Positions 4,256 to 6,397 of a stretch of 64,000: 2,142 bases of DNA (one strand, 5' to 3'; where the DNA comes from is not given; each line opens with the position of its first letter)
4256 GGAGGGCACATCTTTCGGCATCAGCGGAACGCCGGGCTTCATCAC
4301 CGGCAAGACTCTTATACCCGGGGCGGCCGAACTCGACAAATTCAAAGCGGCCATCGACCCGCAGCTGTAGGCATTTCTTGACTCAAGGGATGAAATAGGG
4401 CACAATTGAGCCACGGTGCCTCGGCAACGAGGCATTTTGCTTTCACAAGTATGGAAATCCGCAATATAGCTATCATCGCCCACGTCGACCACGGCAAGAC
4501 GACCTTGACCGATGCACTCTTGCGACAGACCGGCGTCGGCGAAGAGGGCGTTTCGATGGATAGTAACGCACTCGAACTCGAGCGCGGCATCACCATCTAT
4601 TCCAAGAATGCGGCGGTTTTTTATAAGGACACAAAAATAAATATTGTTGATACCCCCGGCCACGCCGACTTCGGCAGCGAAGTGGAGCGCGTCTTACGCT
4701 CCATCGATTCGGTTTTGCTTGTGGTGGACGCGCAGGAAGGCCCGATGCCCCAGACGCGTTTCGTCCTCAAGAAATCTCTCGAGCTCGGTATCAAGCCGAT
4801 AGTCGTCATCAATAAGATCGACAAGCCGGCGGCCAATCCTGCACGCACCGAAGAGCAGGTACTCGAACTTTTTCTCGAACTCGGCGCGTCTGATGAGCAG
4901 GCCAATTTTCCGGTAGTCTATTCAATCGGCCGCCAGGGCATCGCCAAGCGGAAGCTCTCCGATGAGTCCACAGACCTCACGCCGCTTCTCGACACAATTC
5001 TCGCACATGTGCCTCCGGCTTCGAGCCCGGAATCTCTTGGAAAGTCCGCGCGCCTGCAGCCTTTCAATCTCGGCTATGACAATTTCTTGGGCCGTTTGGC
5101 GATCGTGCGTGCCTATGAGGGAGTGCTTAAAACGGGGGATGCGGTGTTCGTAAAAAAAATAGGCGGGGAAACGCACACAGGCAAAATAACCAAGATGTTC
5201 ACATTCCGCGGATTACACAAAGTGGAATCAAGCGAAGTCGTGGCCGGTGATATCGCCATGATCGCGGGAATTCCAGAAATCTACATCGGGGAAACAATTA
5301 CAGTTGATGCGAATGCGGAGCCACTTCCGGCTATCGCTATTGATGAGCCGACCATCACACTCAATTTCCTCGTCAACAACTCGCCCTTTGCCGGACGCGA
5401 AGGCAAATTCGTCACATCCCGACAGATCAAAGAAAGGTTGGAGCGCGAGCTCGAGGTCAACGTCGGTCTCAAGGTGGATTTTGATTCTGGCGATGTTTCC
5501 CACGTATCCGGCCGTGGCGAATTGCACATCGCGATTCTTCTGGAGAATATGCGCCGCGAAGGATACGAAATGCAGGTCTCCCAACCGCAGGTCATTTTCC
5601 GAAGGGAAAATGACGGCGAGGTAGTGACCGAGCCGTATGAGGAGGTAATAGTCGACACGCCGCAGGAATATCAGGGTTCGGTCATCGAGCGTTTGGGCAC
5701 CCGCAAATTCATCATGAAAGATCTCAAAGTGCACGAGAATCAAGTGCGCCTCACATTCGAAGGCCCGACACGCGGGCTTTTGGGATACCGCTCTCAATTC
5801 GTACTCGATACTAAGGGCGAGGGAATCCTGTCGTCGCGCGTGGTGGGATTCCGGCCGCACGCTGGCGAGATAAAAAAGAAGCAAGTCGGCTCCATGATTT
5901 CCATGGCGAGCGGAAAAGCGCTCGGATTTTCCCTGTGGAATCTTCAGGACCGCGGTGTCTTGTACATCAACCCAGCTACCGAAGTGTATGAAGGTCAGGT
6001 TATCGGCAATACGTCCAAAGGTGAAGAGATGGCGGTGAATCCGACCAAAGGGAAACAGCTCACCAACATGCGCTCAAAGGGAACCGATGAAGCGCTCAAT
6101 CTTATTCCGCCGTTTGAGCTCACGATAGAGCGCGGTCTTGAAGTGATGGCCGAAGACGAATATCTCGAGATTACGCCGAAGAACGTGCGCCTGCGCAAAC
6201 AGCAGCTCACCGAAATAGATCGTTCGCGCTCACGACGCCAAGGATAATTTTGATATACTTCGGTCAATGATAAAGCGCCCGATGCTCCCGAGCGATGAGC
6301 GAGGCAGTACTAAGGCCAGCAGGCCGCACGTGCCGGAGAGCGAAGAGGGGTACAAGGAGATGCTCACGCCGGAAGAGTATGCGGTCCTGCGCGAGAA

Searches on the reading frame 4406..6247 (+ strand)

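Call 86: search_protein_families(library=pfam, proteins=[window:4406-6247:+], max_evalue=0.0001)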
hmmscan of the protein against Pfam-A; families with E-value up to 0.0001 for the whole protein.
window:4406-6247:+ (613 aa): 7 families
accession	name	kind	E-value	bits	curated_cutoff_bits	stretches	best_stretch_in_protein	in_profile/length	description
PF00009.33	GTP_EFTU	-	2.3e-52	177.8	26.5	1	17-203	2-187/188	Elongation factor Tu GTP binding domain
PF21018.2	BipA_C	-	2.2e-39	134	23.8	1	495-602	2-109/110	TypA/BipA C-terminal domain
PF00679.30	EFG_C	-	4.7e-16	59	27.9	1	407-491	2-87/89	Elongation factor G C-terminus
PF03144.31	GTP_EFTU_D2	-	1.9e-10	41.4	30.3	1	229-299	1-73/73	Elongation factor Tu domain 2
PF01926.29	MMR_HSR1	-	3e-07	31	21.9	1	21-137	2-113/113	50S ribosome-binding GTPase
PF22042.2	EF-G_D2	-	4.2e-06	27.2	27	1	222-300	9-83/84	Elongation factor G domain 2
PF02421.24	FeoB_N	-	6.2e-05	23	27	0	61-158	32-135/156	Ferrous iron transport protein B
